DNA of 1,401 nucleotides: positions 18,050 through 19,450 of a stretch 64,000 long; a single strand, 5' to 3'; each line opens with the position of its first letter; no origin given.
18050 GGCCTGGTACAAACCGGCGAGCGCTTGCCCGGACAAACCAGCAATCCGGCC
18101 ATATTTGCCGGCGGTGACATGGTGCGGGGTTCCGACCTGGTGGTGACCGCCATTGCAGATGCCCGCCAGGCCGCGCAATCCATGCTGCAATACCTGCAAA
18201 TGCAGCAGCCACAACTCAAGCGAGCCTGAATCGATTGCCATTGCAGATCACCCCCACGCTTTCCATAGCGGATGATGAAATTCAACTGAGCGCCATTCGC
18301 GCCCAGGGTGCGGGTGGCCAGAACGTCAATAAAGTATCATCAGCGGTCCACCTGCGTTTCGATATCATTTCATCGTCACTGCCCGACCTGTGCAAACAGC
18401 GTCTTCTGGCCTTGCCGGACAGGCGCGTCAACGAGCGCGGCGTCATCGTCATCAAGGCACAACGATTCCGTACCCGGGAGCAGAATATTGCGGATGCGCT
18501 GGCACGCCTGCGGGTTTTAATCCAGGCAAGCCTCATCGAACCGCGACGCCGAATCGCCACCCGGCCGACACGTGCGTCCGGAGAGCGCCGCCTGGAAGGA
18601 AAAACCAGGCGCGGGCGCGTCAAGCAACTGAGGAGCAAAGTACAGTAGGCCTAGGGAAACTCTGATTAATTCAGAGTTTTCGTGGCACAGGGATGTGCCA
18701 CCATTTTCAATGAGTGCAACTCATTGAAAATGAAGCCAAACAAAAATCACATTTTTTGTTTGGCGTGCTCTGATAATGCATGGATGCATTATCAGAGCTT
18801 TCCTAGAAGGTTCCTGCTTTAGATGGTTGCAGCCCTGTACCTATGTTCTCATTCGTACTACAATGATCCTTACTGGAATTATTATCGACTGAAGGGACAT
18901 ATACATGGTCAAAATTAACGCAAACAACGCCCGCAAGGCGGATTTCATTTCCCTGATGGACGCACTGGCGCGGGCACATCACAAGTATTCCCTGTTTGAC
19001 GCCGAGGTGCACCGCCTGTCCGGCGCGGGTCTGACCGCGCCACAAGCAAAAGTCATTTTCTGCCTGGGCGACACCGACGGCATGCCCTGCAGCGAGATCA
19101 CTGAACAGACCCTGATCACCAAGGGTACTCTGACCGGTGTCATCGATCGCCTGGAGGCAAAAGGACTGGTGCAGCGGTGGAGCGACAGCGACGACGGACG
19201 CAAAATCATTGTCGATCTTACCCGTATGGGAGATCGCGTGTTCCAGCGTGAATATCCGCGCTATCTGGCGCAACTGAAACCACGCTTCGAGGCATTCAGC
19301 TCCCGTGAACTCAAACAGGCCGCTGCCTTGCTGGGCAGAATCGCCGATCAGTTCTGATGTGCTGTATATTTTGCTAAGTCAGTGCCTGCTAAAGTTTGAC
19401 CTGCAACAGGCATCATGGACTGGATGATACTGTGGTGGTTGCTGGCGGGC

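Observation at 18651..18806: Back-to-back array of five different perfect hairpins right after arfB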

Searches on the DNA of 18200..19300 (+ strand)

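Call 7: search_rna_families(source=window, start=18200, end=19300, threshold=evalue, max_evalue=10)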
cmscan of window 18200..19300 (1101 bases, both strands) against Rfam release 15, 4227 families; matches with E-value up to 10: 6.
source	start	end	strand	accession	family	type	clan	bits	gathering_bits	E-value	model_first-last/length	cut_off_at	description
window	18683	18799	-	RF02325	TtnuHACA18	Gene; snRNA; snoRNA; HACA-box;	-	24.9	100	0.3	1-130/130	no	Tetrahymena snoRNA TtnuHACA18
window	18712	18791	+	RF04282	mir-507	Gene; miRNA;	CL00136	17.4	79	1.7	1-82/82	no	mir-507 microRNA precursor family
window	18760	18805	-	RF03996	mir-3012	Gene; miRNA;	-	17.4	90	5.1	1-68/68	no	mir-3012 microRNA precursor family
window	18753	18810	+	RF04140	mir-3118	Gene; miRNA;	-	16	89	9.7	1-76/76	no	mir-3118 microRNA precursor family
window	18684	18699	+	RF04320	RsmV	Gene; sRNA;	CL00106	12.5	100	0.59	162-177/196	no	RsmV RNA family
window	18268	18292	+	RF01126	sR41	Gene; snRNA; snoRNA; CD-box;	-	12.2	54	4.9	1-53/53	no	Small nucleolar RNA sR41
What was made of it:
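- On Any described RNA family (Rfam 15): The best hit is 24.9 bits against a threshold of 100, a eukaryotic snoRNA model and clearly a chance match (call 7).
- No Rfam family matches (call 7).
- Tried and rejected: Rfam at a permissive threshold gave only chance hits (call 7).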

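Call 18: search_dna_similar(query=window:18645-18812:+, collection=plasmids, mode=distant, max_evalue=0.01)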
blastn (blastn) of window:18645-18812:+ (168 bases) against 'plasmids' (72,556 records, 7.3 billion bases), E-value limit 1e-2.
No match.

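Call 19: search_dna_similar(query=window:18645-18812:+, collection=phages, mode=distant, max_evalue=0.01)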
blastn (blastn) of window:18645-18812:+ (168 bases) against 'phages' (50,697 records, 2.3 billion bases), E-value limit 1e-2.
No match.
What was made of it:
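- Tried and rejected: BLAST of the tract against the plasmid and phage collections found nothing (calls 18, 19).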

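Call 39: build_rna_model(alignment_id=A1)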
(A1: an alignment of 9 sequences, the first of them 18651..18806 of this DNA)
Model R1 built from alignment A1 (9 sequences, 196 columns); structure: RNAalifold consensus.
model positions 157; base pairs 60; branch points 4; effective number of sequences 0.92; information 0.591 bits per position. Calibrated on 0.2 Mb of random sequence (short: E-values are rough).
structure used (alignment columns):
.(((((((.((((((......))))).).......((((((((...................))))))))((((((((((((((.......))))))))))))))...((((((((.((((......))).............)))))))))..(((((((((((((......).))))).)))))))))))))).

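Call 41: search_with_rna_model(model_id=R1, sources=[window, L003, L004, L005, L006, L007, L008, L009, L010, L011, L012, L013, L014, L015, L016, L017, L018, L019, L020, L021, L022, L023, L024, L025, L026, L027, L028, L029, L030, L031, L032, L033, L034, L035, L036, L037, L038, L039, L040, L041, L042, L043, L044, L045, L046, L047, L048, L049, L050, L051, L052, L053, L054, L055, L056, L057, L058, L059, L060, L061, L062, L063, L064, L065, L066, L067, L068, L069, L070, L071, L072, L073, L074, L075, L076, L077, L078, L079, L080, L081, L082, L083, L084, L085, L086, L087, L088, L089, L090, L091, L092, L093, L094, L095, L096, L097, L098, L099, L100, L101], max_evalue=0.001)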
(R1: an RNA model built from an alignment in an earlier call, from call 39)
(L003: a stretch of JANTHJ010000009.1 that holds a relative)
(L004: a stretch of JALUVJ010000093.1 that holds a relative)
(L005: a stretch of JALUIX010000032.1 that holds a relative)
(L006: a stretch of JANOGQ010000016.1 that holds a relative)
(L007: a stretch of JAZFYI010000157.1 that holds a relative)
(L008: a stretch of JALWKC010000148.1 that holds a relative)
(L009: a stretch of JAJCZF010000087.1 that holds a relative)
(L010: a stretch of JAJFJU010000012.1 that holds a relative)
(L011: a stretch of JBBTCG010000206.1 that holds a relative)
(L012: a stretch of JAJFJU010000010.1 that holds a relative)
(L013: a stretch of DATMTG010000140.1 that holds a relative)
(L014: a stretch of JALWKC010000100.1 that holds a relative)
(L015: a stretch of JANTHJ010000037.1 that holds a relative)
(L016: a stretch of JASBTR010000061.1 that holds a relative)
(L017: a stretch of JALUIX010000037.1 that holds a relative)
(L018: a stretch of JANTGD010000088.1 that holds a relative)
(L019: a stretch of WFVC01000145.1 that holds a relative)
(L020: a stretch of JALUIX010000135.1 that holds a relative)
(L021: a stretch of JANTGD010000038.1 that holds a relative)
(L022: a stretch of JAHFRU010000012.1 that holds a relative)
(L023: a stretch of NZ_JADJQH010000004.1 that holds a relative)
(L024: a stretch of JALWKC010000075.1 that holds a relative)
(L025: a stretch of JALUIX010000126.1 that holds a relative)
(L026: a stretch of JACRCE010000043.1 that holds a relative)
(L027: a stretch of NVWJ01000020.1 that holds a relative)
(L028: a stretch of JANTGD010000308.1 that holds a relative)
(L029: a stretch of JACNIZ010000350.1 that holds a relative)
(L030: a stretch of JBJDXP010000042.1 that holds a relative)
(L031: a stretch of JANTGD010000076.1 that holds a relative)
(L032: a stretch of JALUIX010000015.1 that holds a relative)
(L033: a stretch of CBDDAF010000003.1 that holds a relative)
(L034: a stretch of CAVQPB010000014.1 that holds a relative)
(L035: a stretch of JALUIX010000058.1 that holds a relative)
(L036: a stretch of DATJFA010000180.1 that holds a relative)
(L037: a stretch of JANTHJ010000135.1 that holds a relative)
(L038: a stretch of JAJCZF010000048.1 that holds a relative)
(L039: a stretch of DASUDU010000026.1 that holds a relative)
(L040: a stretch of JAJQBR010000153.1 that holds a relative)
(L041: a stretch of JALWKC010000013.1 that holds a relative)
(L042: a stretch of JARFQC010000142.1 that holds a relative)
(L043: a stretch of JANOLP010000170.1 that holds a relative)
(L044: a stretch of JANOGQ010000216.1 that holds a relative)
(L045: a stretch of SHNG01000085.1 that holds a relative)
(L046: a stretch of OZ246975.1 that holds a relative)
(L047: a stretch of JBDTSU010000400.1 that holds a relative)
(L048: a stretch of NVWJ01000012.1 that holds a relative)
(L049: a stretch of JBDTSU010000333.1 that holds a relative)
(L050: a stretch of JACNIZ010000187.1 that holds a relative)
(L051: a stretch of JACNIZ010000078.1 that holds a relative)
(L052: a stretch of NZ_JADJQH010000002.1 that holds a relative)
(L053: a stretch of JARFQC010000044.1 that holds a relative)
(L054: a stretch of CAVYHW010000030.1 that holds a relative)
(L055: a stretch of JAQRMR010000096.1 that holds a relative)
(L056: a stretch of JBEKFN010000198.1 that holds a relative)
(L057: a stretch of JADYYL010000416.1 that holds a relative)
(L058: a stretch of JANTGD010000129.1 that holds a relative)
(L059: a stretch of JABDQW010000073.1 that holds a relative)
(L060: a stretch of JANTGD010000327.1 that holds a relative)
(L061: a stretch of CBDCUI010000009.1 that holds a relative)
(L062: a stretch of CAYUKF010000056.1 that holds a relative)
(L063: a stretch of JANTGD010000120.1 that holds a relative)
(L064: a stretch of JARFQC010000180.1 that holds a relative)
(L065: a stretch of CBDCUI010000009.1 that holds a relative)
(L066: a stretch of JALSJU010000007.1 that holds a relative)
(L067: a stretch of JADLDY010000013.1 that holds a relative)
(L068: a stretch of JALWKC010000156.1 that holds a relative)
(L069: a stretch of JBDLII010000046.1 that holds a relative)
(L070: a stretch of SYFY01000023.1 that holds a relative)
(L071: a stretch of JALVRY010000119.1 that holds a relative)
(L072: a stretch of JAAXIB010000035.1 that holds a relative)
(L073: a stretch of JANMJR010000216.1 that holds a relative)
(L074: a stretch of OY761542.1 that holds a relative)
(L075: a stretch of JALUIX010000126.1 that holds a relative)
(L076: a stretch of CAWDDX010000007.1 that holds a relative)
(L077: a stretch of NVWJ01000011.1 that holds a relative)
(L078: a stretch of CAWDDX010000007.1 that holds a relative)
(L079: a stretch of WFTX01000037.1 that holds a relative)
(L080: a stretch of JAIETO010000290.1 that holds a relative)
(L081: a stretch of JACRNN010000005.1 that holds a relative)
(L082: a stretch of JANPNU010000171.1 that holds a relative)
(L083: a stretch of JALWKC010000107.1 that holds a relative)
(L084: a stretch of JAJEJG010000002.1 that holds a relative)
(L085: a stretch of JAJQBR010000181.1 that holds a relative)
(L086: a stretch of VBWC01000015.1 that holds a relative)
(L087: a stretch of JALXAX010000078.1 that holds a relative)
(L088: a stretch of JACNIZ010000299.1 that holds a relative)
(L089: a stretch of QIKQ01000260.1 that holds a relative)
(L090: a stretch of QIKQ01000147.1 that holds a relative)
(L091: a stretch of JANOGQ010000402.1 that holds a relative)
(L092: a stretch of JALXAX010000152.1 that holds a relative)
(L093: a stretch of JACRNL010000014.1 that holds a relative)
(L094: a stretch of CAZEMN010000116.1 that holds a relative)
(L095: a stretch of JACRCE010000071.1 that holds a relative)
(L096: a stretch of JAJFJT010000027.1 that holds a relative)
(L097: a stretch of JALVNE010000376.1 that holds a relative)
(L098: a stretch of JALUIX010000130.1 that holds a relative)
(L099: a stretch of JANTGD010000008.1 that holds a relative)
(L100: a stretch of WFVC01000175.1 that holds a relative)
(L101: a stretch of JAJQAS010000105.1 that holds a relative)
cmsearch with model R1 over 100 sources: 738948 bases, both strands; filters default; matches with E-value up to 0.001: 28.
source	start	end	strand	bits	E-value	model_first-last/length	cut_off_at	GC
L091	3884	4040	+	176.6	4e-46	1-157/157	no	0.39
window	18651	18806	+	175.5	7.8e-46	1-157/157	no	0.4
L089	120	278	+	165.4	5.1e-43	1-157/157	no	0.41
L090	4487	4648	-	152.7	1.6e-39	1-157/157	no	0.43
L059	4826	4983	-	147.4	4.8e-38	1-157/157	no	0.35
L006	448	619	-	145.6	1.5e-37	1-157/157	no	0.38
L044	4215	4384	+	145.4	1.7e-37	1-157/157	no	0.38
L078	758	915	-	136.6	4.5e-35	1-157/157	no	0.47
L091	799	967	+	115.4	3.3e-29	1-157/157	no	0.37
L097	2795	2952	+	84.7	1e-20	1-157/157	no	0.47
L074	2676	2831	-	66.4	1.2e-15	1-157/157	no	0.54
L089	120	278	-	46.6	3.6e-10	1-157/157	no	0.41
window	18651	18806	-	44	1.9e-09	1-157/157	no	0.4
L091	3884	4040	-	41.3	1.1e-08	1-157/157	no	0.39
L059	4826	4983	+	38.5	6e-08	1-157/157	no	0.35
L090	4487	4648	+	38.4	6.5e-08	1-157/157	no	0.43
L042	585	744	+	34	1.1e-06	1-157/157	no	0.47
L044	4215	4384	-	31.8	4.5e-06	1-157/157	no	0.38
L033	5128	5275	-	30.3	1.2e-05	1-157/157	no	0.48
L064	8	166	-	27.6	6.5e-05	1-157/157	no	0.47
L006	448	619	+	27.5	6.8e-05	1-157/157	no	0.38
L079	183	342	+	26.4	0.00014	1-157/157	no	0.46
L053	3887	4046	-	26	0.00017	1-157/157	no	0.47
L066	2130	2294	-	25.6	0.00023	1-157/157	no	0.39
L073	390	538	+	25.4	0.00027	1-157/157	no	0.44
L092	4323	4490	-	24.2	0.00056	1-157/157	no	0.36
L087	2017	2184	+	24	0.00063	1-157/157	no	0.35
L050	1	167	-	23.7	0.00075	1-157/157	no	0.56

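Call 45: search_with_rna_model(model_id=R1, sources=[L123, L124, L125, L126, L127, L128, L129, L130, L131, L132, L133, L134, L135, L136, L137, L138, L139, L140, L141, L142, L143, L144, L145, L146, L147, L148, L149, L150, L151, L152, L153, L154, L155, L156, L157, L158, L159, L160, L161, L162, L163, L164, L165, L166, L167, L168, L169, L170, L171, L172, L173, L174, L175, L176, L177, L178, L179, L180, L181, L182, L183, L184, L185, L186, L187, L188, L189, L190, L191, L192, L193, L194, L195, L196, L197, L198, L199, L200, L201, L202, L203, L204, L205, L206, L207, L208, L209, L210, L211, L212, L213, L214, L215, L216, L217, L218, L219, L220, window, L091], max_evalue=1e-12, make_alignment=true)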
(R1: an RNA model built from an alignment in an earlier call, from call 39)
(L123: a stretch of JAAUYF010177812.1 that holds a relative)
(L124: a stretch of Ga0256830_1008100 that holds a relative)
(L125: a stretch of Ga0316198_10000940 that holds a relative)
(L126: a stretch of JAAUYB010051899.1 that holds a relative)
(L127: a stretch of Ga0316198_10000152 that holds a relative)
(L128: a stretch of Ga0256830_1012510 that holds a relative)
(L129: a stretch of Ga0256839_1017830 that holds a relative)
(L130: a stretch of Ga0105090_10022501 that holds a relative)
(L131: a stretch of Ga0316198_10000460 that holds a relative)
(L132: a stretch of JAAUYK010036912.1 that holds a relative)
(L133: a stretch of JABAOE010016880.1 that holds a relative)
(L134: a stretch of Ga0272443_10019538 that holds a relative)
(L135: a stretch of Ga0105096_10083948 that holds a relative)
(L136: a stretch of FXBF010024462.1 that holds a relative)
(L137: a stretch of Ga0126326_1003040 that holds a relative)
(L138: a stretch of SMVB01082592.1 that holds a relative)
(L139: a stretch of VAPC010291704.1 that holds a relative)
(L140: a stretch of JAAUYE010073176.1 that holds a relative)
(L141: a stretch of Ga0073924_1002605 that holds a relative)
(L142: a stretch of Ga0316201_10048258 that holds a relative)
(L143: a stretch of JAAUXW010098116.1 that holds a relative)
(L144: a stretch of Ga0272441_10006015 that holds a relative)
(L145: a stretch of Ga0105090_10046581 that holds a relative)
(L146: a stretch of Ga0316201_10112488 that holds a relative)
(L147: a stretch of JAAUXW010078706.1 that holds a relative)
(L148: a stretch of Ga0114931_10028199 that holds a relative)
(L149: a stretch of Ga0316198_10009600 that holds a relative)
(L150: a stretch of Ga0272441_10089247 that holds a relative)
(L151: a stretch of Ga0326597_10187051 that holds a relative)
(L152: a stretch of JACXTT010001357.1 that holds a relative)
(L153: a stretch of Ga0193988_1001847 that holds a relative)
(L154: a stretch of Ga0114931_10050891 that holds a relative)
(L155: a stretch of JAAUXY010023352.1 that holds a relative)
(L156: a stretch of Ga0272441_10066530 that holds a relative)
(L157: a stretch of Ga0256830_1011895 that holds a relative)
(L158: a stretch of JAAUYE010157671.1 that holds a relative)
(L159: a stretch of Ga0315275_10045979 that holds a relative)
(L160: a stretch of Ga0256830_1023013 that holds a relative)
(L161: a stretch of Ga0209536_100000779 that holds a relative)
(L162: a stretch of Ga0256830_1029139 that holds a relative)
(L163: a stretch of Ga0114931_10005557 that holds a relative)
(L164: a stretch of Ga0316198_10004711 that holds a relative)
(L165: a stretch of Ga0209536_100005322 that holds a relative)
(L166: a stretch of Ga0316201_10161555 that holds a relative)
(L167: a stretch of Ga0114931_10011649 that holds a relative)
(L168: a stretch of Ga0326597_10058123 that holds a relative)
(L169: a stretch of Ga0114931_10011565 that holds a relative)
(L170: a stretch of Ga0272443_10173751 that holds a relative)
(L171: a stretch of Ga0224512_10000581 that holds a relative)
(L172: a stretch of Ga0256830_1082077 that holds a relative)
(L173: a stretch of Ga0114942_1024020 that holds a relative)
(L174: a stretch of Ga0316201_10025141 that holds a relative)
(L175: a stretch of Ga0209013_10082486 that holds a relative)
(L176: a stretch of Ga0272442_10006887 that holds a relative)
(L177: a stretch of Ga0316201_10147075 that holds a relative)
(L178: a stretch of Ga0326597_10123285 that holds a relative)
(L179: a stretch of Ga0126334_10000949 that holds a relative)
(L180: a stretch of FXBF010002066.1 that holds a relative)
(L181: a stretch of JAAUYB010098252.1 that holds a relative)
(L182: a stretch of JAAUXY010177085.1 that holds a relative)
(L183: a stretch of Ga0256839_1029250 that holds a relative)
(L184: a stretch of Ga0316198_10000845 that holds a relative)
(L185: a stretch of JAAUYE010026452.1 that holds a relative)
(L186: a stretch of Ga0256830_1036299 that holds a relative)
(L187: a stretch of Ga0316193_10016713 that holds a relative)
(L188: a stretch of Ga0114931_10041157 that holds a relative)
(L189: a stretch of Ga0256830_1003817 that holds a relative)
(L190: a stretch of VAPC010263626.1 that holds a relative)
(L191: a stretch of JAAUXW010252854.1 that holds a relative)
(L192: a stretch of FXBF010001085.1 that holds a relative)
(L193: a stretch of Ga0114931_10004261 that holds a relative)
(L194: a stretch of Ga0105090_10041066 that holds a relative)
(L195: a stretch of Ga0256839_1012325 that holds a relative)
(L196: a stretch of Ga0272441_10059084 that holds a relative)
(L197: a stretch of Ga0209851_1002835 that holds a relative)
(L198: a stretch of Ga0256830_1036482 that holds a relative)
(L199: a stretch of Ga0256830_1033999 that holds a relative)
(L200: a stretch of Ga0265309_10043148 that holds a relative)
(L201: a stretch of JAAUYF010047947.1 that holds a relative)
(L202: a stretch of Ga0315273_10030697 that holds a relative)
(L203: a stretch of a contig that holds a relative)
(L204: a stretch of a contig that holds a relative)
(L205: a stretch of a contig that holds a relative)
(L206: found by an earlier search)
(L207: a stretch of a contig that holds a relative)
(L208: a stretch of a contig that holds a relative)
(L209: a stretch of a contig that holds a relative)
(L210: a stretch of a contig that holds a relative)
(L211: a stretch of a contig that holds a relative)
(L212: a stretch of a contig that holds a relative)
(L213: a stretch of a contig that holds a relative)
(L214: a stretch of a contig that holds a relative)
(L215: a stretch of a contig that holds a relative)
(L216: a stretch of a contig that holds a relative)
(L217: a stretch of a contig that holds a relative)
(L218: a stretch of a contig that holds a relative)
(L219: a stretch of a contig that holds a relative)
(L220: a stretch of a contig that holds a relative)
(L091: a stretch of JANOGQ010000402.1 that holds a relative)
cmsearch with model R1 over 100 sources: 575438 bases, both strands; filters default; matches with E-value up to 1e-12: 90.
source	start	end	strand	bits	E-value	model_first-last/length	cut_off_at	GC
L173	867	1023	+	182.4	7.6e-48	1-157/157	no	0.35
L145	783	939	+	177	2.3e-46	1-157/157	no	0.34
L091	3884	4040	+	176.6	3.1e-46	1-157/157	no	0.39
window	18651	18806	+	175.5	6.1e-46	1-157/157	no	0.4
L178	2103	2259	+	173.5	2.2e-45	1-157/157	no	0.38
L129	4074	4232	-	169.3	3.3e-44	1-157/157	no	0.4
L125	5444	5602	-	167.4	1.1e-43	1-157/157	no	0.38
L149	5044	5202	-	167.2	1.2e-43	1-157/157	no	0.36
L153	1504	1662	-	164.9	5.3e-43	1-157/157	no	0.38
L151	1384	1541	-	163.6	1.2e-42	1-157/157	no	0.39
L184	11273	11431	-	163.4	1.4e-42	1-157/157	no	0.38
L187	1573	1731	-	162.4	2.7e-42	1-157/157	no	0.39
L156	3668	3825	-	160.7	7.6e-42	1-157/157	no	0.41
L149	4840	4999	-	160.4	9.5e-42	1-157/157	no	0.36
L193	12813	12971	-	158.6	3e-41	1-157/157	no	0.38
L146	1917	2075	+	157.9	4.6e-41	1-157/157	no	0.36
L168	1117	1272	-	157.2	7.1e-41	1-157/157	no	0.4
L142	3531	3688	+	157.2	7.3e-41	1-157/157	no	0.44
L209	1702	1858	-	156.6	1e-40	1-157/157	no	0.36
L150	2929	3086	-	156.3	1.3e-40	1-157/157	no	0.41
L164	3554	3713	+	155.1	2.8e-40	1-157/157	no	0.39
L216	673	830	-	154.7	3.5e-40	1-157/157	no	0.42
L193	7823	7982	-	154.7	3.6e-40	1-157/157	no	0.38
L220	6235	6392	+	154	5.6e-40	1-157/157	no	0.41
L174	4505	4662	-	153.9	5.8e-40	1-157/157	no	0.44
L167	9746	9904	+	153.6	7e-40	1-157/157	no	0.36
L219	5578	5735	-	153.2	9.3e-40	1-157/157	no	0.42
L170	130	287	-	152.8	1.2e-39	1-157/157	no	0.43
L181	1345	1501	+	151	3.8e-39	1-157/157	no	0.45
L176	4618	4775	+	150.9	4.1e-39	1-157/157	no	0.42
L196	2621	2778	+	150.3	6e-39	1-157/157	no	0.42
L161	2395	2553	+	150.2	6.3e-39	1-157/157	no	0.4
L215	9581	9738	+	150.1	6.8e-39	1-157/157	no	0.49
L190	1149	1308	+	149.4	1e-38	1-157/157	no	0.38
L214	1881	2039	-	149.1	1.2e-38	1-157/157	no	0.35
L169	7937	8095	+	147.5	3.4e-38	1-157/157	no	0.37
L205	2523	2673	+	146.7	5.6e-38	1-149/157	3'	0.37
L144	6991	7149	+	146.7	6e-38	1-157/157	no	0.41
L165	7518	7675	-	146.5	6.5e-38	1-157/157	no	0.38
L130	1809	1966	-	143.2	5.5e-37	1-157/157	no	0.49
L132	1314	1471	-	142.4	8.7e-37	1-157/157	no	0.43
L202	5021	5229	+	140.5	3e-36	1-157/157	no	0.46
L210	919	1127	-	140.5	3e-36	1-157/157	no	0.46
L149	1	147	+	140.3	3.4e-36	13-157/157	5'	0.38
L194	409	566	-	139.9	4.4e-36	1-157/157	no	0.49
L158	511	668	+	139.2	7e-36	1-157/157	no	0.46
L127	1501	1658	+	137.6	1.9e-35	1-157/157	no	0.34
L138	387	543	+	136.9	3e-35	1-157/157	no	0.37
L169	1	148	+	135.2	8.9e-35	12-157/157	5'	0.38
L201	5247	5405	+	135.2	9e-35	1-157/157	no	0.43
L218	1423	1580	+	134.6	1.3e-34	1-157/157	no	0.36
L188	2692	2916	-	133.6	2.5e-34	1-157/157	no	0.45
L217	925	1081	-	132.3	5.6e-34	1-157/157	no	0.45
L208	10814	10971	-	131.5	9.3e-34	1-157/157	no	0.51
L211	1219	1376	-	125.2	5e-32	1-157/157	no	0.37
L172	341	502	+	124.7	6.9e-32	1-157/157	no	0.47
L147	2799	2952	+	124.6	7.5e-32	1-157/157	no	0.43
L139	4608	4765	-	124.3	8.9e-32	1-157/157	no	0.36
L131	360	517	+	123.3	1.8e-31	1-157/157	no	0.37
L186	1935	2093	+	123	2.1e-31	1-154/157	3'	0.46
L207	348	509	-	122.9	2.2e-31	1-157/157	no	0.48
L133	1145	1304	+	117.3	7.9e-30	1-157/157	no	0.39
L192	6646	6803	+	116.8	1.1e-29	1-157/157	no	0.44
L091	799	967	+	115.4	2.5e-29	1-157/157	no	0.37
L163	7303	7427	+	113.2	1.1e-28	1-123/157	3'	0.38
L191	5174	5330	-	112.9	1.2e-28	1-157/157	no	0.43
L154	1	130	-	112.9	1.3e-28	1-128/157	3'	0.38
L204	13874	14000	+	110.1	7.8e-28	1-125/157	3'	0.38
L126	2261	2414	-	109.4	1.2e-27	1-157/157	no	0.47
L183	532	714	+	106.8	6.2e-27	1-157/157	no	0.46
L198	1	159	+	103.5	5.1e-26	5-157/157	5'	0.48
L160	2595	2756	+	102.7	8.6e-26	1-157/157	no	0.45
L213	7045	7230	-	97.9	1.8e-24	1-157/157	no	0.41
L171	1401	1559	+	97.6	2.2e-24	1-157/157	no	0.46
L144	12765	12879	+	97.3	2.6e-24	1-114/157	3'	0.44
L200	1262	1419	-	97.3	2.6e-24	1-157/157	no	0.49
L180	169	377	-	96.2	5.2e-24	1-157/157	no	0.46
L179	1682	1839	-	95.4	8.8e-24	1-157/157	no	0.47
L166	1844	1951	+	93.9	2.4e-23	1-107/157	3'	0.4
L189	4026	4190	+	92.8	4.8e-23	1-157/157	no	0.47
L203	1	120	-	92.6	5.1e-23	1-120/157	3'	0.52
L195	868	1050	+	91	1.5e-22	1-157/157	no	0.44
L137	4483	4641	-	89.4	4e-22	1-157/157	no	0.38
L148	5825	5971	+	87.5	1.3e-21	1-157/157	no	0.39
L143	10513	10643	+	81.3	7.2e-20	1-157/157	no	0.5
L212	1141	1250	-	72.2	2.3e-17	1-157/157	no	0.42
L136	1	78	-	72.1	2.4e-17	1-78/157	3'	0.47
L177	1986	2053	+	60.3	4.6e-14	1-68/157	3'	0.47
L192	3529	3688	-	57.4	2.8e-13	1-157/157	no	0.44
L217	102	256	-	55.6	9e-13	1-157/157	no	0.5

Alignment A2: 90 matches aligned to the model, 437 columns, each read 5' to 3' on its own strand. Consensus structure (alignment columns), stored with it:
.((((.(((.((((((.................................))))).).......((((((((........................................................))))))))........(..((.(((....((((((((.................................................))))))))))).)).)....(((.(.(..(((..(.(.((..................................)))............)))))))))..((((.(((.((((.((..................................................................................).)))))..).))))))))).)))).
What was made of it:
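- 18655..18802 (+): The MITE itself, 148 bp, GC 0.40, non-coding. The + strand is the orientation used for the family alignment. Covariance model hit of 175.5 bits, E 6e-46 (calls 41, 45).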

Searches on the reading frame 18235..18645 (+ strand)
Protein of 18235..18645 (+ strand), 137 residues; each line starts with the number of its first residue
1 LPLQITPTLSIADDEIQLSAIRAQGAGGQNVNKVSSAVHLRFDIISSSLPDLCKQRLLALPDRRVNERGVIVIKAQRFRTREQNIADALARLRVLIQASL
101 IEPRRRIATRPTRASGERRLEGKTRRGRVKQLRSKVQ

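Call 14: find_encoding_contigs(protein=window:18235-18645:+, flank=3000, max_places=10)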
Protein window:18235-18645:+ (137 aa): 1 contig read that carries it; 1 place shown.
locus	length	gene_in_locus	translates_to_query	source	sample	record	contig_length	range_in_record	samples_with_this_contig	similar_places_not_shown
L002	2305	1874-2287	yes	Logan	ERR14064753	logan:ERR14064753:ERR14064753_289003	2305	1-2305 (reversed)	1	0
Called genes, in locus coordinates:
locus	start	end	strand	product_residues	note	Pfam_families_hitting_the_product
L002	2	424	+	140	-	?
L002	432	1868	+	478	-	PF14691:Fer4_20, PF01266:DAO (faint), PF01494:FAD_binding_3 (weak), PF01946:Thi4 (weak), PF07992:Pyr_redox_2, PF12831:FAD_oxidored (weak), PF13450:NAD_binding_8, PF00070:Pyr_redox (weak), +1 more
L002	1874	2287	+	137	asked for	PF00472:RF-1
